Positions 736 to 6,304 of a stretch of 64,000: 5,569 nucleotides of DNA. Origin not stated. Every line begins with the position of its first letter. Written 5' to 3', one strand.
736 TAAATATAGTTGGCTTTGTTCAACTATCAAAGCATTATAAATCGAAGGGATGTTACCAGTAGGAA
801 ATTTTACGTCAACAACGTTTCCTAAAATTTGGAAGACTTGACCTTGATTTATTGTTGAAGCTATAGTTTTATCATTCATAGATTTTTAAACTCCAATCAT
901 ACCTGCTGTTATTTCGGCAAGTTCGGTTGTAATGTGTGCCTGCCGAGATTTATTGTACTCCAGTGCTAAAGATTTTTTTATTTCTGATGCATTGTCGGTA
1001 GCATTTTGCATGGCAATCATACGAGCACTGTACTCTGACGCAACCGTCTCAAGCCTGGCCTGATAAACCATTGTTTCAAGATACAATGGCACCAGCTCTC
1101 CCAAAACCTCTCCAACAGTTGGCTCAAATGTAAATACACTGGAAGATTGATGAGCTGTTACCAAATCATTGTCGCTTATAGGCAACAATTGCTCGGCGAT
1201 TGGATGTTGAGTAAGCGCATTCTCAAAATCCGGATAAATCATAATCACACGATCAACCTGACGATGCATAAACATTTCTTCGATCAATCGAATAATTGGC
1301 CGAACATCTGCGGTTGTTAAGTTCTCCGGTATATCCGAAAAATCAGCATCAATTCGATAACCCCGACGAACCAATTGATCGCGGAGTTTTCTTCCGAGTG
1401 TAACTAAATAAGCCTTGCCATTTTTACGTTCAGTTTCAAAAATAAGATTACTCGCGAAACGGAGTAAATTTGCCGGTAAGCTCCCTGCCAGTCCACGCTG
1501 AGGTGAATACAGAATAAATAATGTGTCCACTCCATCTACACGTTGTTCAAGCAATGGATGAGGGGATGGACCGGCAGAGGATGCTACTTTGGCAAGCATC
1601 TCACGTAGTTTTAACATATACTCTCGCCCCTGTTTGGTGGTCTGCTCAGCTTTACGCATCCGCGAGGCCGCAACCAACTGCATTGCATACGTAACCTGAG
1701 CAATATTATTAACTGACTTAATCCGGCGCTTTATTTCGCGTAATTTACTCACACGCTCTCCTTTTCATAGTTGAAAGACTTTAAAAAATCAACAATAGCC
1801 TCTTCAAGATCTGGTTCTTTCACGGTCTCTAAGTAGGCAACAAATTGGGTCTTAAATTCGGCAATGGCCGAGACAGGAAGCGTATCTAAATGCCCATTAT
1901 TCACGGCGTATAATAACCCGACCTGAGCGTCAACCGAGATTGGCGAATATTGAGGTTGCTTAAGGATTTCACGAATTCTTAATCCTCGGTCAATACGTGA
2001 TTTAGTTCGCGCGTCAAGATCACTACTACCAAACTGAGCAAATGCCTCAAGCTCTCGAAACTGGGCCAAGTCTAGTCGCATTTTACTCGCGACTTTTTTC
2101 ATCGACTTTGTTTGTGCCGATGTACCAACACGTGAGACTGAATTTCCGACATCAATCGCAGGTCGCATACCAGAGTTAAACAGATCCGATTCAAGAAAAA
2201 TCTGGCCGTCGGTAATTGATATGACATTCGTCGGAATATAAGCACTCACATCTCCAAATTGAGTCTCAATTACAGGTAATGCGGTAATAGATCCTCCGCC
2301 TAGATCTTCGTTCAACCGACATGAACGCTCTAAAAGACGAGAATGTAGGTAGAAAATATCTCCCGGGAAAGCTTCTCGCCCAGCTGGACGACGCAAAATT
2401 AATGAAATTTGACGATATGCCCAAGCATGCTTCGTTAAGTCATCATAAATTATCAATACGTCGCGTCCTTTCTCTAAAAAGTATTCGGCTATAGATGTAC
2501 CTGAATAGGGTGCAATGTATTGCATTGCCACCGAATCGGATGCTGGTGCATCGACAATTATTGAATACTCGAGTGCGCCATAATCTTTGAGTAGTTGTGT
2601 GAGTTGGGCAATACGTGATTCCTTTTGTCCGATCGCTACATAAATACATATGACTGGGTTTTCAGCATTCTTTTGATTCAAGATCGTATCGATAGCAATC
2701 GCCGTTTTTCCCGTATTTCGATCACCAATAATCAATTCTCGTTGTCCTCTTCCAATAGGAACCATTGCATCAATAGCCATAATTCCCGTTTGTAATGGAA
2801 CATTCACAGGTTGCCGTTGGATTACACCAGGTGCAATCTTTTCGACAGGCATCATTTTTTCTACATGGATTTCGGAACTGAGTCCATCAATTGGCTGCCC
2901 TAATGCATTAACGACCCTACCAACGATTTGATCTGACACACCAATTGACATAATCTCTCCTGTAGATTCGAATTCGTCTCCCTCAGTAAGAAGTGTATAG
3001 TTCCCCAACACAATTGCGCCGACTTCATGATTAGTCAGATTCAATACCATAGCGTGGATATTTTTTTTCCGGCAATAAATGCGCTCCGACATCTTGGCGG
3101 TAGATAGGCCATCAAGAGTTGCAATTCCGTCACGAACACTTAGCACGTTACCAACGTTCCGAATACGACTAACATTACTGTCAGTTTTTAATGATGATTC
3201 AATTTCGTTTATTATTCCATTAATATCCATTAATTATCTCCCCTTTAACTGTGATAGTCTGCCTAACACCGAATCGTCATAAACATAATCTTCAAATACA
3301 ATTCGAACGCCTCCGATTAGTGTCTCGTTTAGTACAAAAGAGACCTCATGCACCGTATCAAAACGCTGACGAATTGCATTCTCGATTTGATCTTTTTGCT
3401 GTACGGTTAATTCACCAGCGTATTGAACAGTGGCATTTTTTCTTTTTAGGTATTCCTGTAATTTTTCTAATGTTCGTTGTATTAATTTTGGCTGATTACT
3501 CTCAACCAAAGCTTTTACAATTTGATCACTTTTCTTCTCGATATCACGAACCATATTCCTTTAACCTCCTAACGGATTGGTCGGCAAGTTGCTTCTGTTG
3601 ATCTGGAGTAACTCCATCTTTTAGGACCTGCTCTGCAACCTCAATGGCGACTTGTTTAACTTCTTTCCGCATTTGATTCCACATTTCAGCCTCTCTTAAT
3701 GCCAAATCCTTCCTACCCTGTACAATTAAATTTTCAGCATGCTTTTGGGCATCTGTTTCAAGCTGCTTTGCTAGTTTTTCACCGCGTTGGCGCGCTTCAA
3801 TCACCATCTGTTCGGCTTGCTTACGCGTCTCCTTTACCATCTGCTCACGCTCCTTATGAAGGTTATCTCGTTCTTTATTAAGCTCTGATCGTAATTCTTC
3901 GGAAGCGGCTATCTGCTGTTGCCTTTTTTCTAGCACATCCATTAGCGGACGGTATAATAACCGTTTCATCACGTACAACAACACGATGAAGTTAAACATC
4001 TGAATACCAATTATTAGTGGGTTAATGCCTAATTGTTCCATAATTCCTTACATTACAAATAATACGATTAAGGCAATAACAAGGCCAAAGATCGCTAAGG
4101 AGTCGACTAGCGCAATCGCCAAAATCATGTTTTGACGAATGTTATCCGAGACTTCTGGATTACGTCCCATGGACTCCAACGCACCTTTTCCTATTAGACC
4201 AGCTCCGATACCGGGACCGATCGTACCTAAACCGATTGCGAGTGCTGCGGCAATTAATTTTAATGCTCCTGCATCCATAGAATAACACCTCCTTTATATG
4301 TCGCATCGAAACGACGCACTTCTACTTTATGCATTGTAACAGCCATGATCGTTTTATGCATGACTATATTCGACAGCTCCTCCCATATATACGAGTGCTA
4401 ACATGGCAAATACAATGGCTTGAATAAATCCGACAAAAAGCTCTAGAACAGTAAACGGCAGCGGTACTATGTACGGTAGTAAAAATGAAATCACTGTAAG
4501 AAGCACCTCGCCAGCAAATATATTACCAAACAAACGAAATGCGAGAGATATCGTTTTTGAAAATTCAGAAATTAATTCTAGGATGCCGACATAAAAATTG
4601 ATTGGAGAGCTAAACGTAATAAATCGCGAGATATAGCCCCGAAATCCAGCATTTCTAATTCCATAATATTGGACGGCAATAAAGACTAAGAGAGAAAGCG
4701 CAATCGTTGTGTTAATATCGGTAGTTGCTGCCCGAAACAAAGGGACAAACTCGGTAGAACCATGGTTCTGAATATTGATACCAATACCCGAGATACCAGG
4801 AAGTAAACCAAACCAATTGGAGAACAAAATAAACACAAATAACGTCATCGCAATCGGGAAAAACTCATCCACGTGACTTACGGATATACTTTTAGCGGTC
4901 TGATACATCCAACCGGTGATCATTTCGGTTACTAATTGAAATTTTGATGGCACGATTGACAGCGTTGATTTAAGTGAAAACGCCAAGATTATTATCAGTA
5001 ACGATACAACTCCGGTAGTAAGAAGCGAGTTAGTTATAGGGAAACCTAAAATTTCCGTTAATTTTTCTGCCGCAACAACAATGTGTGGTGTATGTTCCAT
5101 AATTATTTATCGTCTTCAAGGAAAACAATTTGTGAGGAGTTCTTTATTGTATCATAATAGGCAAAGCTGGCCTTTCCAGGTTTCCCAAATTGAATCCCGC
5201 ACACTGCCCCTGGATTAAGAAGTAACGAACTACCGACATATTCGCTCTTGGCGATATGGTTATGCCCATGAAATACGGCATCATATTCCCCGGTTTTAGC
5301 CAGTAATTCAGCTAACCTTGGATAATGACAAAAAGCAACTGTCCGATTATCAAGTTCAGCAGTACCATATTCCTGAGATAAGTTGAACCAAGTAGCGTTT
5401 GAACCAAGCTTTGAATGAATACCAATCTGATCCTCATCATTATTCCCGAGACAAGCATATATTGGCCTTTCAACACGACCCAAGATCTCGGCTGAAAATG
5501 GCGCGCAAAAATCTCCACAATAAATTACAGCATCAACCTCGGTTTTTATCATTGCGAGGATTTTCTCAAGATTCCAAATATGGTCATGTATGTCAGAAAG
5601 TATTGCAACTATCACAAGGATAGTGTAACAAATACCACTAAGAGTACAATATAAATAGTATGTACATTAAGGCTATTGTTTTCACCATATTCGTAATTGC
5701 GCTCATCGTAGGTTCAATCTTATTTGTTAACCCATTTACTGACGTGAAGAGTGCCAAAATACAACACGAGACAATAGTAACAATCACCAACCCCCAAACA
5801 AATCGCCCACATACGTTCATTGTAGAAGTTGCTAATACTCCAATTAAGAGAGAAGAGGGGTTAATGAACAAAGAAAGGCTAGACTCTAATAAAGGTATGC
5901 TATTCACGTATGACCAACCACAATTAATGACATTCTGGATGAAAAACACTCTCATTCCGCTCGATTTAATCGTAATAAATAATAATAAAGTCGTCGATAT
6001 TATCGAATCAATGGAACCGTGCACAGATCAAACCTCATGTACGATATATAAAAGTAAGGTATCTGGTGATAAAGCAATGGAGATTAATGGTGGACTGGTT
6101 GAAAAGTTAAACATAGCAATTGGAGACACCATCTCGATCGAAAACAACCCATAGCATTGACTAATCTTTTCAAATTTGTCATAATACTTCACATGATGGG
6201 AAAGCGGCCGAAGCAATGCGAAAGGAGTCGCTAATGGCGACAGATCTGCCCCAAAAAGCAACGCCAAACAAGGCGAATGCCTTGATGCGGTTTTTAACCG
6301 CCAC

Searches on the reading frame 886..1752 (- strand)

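Call 44: search_protein_families(library=pfam, proteins=[window:886-1752:-], max_evalue=0.001)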
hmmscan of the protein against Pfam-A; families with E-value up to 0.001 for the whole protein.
window:886-1752:- (288 aa): 1 family
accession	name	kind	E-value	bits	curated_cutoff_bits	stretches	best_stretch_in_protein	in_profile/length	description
PF00231.24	ATP-synt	-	8.6e-82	275.5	39.9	1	3-285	1-282/285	ATP synthase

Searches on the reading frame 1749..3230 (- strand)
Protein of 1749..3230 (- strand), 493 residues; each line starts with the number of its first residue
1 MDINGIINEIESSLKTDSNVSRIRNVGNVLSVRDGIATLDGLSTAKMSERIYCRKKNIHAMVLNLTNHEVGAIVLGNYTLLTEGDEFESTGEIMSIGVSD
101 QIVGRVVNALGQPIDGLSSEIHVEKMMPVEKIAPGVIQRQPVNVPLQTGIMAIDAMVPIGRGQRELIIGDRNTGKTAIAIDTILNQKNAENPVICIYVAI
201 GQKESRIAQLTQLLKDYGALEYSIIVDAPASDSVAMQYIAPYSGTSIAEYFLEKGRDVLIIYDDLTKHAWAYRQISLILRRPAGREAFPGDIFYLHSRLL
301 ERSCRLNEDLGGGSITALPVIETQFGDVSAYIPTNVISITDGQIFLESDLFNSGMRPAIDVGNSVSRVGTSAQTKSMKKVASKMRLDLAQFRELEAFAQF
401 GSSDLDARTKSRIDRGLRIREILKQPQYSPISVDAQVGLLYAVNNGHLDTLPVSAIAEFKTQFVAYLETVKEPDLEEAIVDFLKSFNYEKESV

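Call 44: search_protein_families(library=pfam, proteins=[window:1749-3230:-], max_evalue=0.001)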
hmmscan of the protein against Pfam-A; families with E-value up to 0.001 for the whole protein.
window:1749-3230:- (493 aa): 3 families
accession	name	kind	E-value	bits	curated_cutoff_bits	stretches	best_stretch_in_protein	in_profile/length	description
PF00006.31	ATP-synt_ab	-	5.9e-79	265.1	29.5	1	149-366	1-213/213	ATP synthase alpha/beta family, nucleotide-binding domain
PF00306.32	ATP-synt_ab_C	-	4.3e-38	130.9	27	1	373-477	1-103/126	ATP synthase alpha/beta chain, C terminal domain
PF02874.29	ATP-synt_ab_N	-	8.6e-07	29.8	20.9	1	24-91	3-69/69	ATP synthase alpha/beta family, beta-barrel domain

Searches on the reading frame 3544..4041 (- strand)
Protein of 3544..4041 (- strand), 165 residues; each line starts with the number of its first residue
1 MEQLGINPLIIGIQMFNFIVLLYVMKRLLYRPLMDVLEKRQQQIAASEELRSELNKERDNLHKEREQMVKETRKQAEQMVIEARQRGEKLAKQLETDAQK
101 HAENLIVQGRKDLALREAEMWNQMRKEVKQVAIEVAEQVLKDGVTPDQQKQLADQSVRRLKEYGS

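Call 44: search_protein_families(library=pfam, proteins=[window:3544-4041:-], max_evalue=0.001)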
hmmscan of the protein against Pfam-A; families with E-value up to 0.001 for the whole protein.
window:3544-4041:- (165 aa): 1 family
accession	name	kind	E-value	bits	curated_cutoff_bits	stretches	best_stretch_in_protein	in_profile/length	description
PF00430.23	ATP-synt_B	-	4e-20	72.7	28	1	12-140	3-131/132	ATP synthase B/B' CF(0)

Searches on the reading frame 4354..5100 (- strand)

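Call 44: search_protein_families(library=pfam, proteins=[window:4354-5100:-], max_evalue=0.001)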
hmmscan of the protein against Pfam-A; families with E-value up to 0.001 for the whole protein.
window:4354-5100:- (248 aa): 1 family
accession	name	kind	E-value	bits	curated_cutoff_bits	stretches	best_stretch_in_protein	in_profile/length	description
PF00119.25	ATP-synt_A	-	3.9e-47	161.3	33.9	1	29-239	4-216/217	ATP synthase A chain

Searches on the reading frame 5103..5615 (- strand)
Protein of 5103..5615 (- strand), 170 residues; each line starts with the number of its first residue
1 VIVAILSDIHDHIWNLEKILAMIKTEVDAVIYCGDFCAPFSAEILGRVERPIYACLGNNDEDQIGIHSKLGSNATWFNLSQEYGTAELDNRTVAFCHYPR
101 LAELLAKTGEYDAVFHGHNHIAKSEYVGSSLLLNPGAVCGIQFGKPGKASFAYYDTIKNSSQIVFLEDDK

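Call 44: search_protein_families(library=pfam, proteins=[window:5103-5615:-], max_evalue=0.001)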
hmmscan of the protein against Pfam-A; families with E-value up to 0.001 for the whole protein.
window:5103-5615:- (170 aa): 2 families
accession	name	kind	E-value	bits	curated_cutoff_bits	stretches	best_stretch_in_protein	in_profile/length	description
PF12850.12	Metallophos_2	-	2e-30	106.3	27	1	1-156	1-151/154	Calcineurin-like phosphoesterase superfamily domain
PF00149.33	Metallophos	-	4.8e-09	37.4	21.5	1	3-82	3-96/191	Calcineurin-like phosphoesterase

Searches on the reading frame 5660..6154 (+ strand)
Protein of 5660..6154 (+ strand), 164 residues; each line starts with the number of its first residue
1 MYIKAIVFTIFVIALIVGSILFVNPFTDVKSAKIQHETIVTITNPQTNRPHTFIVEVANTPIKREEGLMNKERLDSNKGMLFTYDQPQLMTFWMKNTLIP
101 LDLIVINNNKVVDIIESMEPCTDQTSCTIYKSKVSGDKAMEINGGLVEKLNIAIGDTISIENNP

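Call 44: search_protein_families(library=pfam, proteins=[window:5660-6154:+], max_evalue=0.001)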
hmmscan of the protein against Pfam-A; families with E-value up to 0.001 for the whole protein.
window:5660-6154:+ (164 aa): 1 family
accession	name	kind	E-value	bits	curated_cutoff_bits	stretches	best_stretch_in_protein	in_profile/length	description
PF02643.20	DUF192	-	1.2e-28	99.6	27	1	55-160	3-96/96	Uncharacterized ACR, COG1430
